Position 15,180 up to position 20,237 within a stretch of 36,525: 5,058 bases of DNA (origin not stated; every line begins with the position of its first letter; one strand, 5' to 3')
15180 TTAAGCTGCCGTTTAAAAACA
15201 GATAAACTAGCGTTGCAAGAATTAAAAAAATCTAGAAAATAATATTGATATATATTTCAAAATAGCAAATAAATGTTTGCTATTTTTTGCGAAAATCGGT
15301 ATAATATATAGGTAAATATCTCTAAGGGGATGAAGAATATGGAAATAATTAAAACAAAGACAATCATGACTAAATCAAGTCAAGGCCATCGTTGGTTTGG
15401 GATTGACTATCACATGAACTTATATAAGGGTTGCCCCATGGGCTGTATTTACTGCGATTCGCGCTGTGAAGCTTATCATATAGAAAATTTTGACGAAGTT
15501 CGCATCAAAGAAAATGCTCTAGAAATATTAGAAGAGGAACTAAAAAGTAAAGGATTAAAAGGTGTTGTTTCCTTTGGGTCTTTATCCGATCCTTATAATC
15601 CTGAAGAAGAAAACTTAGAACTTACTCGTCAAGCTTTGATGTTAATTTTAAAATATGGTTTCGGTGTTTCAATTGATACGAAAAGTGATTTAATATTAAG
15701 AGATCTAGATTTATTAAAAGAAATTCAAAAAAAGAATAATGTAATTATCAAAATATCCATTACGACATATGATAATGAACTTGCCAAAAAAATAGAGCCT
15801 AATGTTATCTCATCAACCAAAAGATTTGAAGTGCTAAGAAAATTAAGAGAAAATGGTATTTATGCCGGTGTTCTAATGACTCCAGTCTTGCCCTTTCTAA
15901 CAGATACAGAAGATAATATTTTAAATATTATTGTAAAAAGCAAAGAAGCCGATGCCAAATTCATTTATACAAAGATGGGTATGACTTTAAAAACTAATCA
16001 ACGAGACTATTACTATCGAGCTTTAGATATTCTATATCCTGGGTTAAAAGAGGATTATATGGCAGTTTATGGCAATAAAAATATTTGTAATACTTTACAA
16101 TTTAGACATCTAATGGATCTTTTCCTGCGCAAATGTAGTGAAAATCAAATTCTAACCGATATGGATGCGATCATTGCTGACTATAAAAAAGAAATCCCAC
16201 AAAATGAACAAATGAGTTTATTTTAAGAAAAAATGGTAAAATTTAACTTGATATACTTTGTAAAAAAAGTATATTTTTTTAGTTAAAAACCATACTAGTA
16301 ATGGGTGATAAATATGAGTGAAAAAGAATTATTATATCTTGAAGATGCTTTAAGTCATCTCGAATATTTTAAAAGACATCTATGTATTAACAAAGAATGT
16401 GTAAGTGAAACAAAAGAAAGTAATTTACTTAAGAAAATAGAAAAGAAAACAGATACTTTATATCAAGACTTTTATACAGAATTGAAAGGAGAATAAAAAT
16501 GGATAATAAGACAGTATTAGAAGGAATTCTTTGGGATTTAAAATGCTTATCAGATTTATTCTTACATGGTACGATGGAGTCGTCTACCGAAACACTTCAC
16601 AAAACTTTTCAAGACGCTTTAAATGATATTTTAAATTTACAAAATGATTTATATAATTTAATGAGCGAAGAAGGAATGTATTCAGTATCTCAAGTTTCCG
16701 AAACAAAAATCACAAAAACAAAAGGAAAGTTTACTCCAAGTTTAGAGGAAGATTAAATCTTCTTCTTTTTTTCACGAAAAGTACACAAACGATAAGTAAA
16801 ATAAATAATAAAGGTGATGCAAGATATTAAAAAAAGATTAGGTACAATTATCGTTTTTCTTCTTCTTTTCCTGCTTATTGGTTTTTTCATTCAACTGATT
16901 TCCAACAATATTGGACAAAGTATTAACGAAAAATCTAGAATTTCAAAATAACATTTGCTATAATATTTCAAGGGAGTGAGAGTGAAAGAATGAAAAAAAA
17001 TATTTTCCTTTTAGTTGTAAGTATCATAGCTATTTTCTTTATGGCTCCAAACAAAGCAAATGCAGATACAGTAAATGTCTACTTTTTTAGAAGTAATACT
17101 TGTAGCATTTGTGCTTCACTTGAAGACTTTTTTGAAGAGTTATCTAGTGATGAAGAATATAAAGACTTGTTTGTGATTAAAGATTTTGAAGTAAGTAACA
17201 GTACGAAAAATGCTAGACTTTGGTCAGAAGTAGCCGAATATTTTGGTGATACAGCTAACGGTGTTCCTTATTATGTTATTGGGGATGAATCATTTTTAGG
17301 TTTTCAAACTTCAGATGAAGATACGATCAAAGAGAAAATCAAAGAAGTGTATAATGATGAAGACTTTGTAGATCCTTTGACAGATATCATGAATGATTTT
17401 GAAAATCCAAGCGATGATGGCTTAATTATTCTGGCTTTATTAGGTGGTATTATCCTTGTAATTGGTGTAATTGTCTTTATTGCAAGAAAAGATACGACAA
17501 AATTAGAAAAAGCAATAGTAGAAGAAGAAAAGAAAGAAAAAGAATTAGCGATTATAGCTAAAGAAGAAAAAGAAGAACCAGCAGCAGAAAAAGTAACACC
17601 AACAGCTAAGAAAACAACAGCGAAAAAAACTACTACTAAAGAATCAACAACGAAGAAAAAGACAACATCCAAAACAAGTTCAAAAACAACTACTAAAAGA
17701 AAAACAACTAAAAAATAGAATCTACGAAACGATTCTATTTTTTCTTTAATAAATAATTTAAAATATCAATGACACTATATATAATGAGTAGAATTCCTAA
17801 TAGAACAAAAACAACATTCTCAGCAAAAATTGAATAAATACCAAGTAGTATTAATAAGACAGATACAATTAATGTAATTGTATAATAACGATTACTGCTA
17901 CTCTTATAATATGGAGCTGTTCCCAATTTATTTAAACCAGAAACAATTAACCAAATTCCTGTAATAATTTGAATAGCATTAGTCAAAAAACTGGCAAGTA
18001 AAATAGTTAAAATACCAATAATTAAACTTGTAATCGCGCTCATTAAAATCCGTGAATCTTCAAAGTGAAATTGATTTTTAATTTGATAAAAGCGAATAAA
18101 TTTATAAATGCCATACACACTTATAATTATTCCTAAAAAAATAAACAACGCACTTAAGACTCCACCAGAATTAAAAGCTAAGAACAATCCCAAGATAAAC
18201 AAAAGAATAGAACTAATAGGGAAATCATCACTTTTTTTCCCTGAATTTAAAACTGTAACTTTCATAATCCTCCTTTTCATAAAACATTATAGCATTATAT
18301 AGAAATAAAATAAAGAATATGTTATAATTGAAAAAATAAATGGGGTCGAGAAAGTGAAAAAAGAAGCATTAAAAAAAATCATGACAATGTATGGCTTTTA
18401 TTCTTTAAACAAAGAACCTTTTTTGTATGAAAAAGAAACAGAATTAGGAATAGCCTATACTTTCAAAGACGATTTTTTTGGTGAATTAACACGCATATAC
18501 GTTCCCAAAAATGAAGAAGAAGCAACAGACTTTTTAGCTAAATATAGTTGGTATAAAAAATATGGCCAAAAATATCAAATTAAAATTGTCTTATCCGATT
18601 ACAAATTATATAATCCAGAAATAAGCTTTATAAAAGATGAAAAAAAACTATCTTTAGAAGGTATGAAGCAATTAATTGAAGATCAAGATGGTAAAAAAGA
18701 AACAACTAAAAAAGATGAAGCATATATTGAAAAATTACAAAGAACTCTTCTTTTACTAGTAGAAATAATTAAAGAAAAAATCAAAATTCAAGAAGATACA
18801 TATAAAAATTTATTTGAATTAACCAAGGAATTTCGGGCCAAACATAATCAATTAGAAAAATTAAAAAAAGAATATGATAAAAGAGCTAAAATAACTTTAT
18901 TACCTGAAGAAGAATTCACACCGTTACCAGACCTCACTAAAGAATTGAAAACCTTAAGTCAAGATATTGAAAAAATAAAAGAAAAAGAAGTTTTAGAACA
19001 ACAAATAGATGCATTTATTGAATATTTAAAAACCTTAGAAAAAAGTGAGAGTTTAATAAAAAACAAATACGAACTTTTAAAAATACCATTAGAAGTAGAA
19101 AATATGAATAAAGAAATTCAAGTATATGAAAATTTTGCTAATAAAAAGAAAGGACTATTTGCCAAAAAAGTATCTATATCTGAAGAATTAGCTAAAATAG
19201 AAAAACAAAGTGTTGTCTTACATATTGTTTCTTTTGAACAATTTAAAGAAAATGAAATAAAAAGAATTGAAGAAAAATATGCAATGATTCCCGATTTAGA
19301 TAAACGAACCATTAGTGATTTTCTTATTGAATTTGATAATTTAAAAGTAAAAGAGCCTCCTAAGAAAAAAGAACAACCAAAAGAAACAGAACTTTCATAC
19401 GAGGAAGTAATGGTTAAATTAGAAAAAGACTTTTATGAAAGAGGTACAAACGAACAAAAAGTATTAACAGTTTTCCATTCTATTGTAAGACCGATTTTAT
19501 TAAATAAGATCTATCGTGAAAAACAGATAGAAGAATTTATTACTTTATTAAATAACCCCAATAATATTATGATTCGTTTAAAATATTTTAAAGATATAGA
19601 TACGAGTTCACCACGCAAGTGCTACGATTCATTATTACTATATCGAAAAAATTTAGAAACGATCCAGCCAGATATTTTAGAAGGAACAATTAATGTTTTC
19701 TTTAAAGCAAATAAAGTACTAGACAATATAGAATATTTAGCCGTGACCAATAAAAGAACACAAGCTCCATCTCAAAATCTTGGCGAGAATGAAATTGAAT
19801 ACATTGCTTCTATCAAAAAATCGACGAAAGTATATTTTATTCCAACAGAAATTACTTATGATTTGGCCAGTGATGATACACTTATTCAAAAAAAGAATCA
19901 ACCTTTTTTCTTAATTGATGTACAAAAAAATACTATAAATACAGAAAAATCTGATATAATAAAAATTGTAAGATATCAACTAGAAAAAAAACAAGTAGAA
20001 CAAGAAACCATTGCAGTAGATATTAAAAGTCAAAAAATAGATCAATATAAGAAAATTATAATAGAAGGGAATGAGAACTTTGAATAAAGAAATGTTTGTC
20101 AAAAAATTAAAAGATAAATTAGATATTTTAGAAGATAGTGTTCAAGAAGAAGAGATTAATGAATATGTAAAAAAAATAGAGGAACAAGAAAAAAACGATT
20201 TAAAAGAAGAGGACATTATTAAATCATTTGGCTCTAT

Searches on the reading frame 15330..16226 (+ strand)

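Call 61: search_protein_families(library=pfam, proteins=[window:15330-16226:+], max_evalue=0.001)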
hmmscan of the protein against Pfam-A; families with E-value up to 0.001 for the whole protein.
window:15330-16226:+ (298 aa): 1 family
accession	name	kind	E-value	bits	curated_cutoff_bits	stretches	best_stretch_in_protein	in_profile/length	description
PF04055.27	Radical_SAM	-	1.4e-17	64.8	29.5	1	29-198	1-163/166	Radical SAM superfamily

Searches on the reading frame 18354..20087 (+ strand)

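Call 61: search_protein_families(library=pfam, proteins=[window:18354-20087:+], max_evalue=0.001)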
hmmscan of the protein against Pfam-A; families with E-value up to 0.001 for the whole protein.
window:18354-20087:+ (577 aa): 0 families

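Call 73: search_protein_families(library=pfam, proteins=[window:18354-20087:+], max_evalue=0.1)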
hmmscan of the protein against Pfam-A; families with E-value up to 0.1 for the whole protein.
window:18354-20087:+ (577 aa): 2 families
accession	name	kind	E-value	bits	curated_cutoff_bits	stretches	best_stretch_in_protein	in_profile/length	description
PF13588.12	HSDR_N_2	-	0.014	15.9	25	0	127-163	45-81/110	Type I restriction enzyme R protein N terminus (HSDR_N)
PF05280.16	FlhC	-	0.029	14.6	27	0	58-105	74-121/173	Flagellar transcriptional activator (FlhC)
